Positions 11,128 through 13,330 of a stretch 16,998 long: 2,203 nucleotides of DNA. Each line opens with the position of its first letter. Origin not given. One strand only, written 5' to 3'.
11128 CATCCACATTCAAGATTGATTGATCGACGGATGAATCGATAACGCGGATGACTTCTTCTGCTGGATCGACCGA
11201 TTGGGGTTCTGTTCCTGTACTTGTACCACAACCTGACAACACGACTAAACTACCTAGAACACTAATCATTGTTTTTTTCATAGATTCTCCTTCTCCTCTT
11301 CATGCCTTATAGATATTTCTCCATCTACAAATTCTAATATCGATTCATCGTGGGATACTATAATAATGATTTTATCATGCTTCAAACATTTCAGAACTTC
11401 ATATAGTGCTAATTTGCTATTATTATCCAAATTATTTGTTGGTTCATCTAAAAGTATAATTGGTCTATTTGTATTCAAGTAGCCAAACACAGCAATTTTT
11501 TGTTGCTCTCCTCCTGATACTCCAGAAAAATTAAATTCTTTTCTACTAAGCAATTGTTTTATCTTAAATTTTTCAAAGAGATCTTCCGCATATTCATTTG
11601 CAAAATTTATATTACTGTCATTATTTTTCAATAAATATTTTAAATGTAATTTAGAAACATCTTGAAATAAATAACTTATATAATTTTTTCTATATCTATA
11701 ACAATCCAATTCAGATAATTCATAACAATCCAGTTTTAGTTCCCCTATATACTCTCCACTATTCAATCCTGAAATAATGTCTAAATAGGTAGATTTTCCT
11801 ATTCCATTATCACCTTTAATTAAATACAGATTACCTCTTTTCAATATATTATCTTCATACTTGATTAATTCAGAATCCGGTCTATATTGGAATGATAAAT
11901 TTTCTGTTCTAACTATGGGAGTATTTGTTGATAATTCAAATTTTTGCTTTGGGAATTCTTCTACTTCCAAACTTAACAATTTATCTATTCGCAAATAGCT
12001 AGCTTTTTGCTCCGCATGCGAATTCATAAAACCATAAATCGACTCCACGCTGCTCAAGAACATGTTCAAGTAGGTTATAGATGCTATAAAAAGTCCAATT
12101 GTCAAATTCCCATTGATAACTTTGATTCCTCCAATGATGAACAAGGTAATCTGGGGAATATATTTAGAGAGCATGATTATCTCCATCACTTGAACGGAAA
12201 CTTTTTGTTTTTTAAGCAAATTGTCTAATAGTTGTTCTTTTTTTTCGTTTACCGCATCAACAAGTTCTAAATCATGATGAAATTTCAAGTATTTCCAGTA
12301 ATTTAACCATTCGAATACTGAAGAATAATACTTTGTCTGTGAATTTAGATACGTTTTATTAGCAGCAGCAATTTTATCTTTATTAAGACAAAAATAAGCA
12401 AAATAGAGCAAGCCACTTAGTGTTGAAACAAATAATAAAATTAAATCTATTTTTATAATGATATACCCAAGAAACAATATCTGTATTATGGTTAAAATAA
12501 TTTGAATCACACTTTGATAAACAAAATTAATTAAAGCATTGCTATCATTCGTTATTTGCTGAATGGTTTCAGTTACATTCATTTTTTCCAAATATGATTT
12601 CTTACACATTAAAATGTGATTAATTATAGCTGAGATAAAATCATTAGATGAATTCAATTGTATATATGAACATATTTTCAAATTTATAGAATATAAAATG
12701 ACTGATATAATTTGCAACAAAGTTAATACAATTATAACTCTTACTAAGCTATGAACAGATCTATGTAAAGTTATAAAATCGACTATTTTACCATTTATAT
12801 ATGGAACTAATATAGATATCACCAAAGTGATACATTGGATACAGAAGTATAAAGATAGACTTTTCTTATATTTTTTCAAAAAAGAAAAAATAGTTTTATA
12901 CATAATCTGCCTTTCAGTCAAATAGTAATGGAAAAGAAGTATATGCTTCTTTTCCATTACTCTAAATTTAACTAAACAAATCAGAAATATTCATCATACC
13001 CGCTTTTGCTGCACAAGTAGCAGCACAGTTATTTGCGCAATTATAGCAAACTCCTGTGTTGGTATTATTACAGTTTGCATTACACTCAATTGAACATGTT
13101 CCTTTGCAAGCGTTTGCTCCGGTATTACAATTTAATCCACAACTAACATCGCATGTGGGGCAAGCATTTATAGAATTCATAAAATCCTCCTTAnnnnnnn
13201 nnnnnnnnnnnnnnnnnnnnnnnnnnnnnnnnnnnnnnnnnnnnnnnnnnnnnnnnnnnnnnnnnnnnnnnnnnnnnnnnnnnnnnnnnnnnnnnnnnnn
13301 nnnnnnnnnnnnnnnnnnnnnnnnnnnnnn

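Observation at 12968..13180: Precursor peptide built from three 4-Cys modules, Asn-rich, almost no N-terminal leader and a C-terminal non-Cys tail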

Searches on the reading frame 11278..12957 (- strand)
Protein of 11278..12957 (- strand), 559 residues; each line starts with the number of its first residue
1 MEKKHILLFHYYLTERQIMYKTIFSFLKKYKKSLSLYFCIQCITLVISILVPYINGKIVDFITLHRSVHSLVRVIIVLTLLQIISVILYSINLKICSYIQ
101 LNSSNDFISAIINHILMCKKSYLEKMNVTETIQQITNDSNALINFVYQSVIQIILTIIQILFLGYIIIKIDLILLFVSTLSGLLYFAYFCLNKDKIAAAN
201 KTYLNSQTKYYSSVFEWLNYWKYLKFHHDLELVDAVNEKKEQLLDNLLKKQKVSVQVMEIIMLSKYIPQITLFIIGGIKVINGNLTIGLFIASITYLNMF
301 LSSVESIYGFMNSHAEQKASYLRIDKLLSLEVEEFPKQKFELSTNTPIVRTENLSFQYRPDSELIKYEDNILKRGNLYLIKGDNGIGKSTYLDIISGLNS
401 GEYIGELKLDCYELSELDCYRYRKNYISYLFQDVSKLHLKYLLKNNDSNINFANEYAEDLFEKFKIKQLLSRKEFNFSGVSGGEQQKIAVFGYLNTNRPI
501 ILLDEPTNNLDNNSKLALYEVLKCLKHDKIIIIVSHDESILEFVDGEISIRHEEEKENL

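Call 9: search_protein_families(library=ncbifam, proteins=[window:11278-12957:-], max_evalue=0.01)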
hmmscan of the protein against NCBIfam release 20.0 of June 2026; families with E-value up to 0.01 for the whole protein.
window:11278-12957:- (559 aa): 167 families (the best 25 are shown)
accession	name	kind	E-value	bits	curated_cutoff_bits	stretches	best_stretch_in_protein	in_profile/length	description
NF045998.1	cleave_ABC_plasm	equivalog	6.5e-43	146.9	500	1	20-541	141-664/673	Mbov_0121 family peptidase domain-containing ABC transporter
TIGR03375.1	type_I_sec_LssB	subfamily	7.5e-33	113.7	693.1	1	21-545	142-669/696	type I secretion system permease/ATPase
TIGR03796.1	NHLM_micro_ABC1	equivalog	6.6e-32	110.5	853.3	1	19-539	141-673/710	NHLP family bacteriocin export ABC transporter peptidase/permease/ATPase subunit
TIGR01842.1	type_I_sec_PrtD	subfamily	3.5e-28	98.5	510.15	2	29-435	3-402/544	type I secretion system permease/ATPase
NF010178.0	PRK13657.1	equivalog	5.2e-27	94.5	733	1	19-539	6-531/588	glucan ABC transporter ATP-binding protein/ permease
TIGR03608.1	L_ocin_972_ABC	subfamily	2.7e-26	92.3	254.85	1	372-549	21-205/206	putative bacteriocin export ABC transporter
TIGR02204.1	MsbA_rel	hypoth_equivalog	9.4e-26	90.6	780.4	1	19-537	5-534/576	ABC transporter, permease/ATP-binding protein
NF000355.4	ribo_prot_ABC_F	equivalog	2.8e-25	89.1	380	2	352-543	6-179/499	ribosomal protection-like ABC-F family protein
TIGR01193.1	bacteriocin_ABC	subfamily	3.6e-25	88.6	523.85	1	15-549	139-680/708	peptide cleavage/export ABC transporter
TIGR02857.1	CydD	equivalog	3.3e-24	85.7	435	1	324-546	297-525/529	thiol reductant ABC exporter subunit CydD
TIGR03797.1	NHLM_micro_ABC2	equivalog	4.5e-24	84.9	709.4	2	9-425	112-528/686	NHLP bacteriocin export ABC transporter permease/ATPase subunit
TIGR01192.1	chvA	subfamily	1.1e-22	80.4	585.4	1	19-541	6-533/585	glucan export ABC transporter ATP-binding protein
NF008364.0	PRK11160.1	equivalog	1.7e-22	79.8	630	1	115-545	103-542/575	heme ABC transporter ATP-binding protein/permease CydC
TIGR02203.1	MsbA_lipidA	equivalog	3.5e-22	78.6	602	1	20-545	2-536/572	lipid A export permease/ATP-binding protein MsbA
TIGR01846.1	type_I_sec_HlyB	subfamily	2.5e-21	75.7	725.55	1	27-541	134-655/694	type I secretion system permease/ATPase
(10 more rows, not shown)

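Call 10: search_protein_families(library=pfam, proteins=[window:11278-12957:-], max_evalue=0.01)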
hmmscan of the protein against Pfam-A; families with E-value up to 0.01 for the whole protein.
window:11278-12957:- (559 aa): 4 families
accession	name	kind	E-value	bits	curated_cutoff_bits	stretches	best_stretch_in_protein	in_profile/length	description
PF00005.33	ABC_tran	-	4.3e-19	69.9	25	1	372-508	8-137/137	ABC transporter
PF00664.28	ABC_membrane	-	2.7e-15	57.2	28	1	36-303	3-273/274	ABC transporter transmembrane region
PF13304.12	AAA_21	-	9e-07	29.7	27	1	423-541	182-303/304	AAA domain, putative AbiEii toxin, Type IV TA system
PF02463.25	SMC_N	-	4.7e-06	26.6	40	1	379-556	28-217/220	RecF/RecN/SMC N terminal domain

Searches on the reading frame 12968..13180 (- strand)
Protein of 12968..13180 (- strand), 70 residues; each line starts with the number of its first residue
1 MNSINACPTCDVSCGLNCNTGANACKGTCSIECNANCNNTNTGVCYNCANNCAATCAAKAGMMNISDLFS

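Call 9: search_protein_families(library=ncbifam, proteins=[window:12968-13180:-], max_evalue=0.01)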
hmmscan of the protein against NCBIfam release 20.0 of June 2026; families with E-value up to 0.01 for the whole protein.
window:12968-13180:- (70 aa): 0 families

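Call 10: search_protein_families(library=pfam, proteins=[window:12968-13180:-], max_evalue=0.01)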
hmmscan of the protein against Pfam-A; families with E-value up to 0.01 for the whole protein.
window:12968-13180:- (70 aa): 0 families

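Call 12: search_protein_families(library=ncbifam, proteins=[window:12968-13180:-], max_evalue=10)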
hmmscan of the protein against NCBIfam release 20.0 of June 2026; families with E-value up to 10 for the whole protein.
window:12968-13180:- (70 aa): 0 families

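Call 16: find_homologous_proteins(query=window:12971-13180:-, max_evalue=0.01)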
Query window:12971-13180:-: no candidate shares three 5-residue words with the query. No homologue found.

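Call 44: search_protein_representatives(protein=window:12971-13180:-)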
Query: 70 residues. Proteins with E-value up to 0.001 (for the whole library): 2; up to 1e-10: 0; up to 1e-30: 0. The best 2 are listed.
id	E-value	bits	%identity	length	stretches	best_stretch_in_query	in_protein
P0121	6.2e-07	45.5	33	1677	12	8-46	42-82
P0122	2.1e-04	37.5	44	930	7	5-27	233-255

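Call 88: list_cluster_members(proteins=[window:12971-13180:-, window:12971-13240:-, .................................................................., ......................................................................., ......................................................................])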
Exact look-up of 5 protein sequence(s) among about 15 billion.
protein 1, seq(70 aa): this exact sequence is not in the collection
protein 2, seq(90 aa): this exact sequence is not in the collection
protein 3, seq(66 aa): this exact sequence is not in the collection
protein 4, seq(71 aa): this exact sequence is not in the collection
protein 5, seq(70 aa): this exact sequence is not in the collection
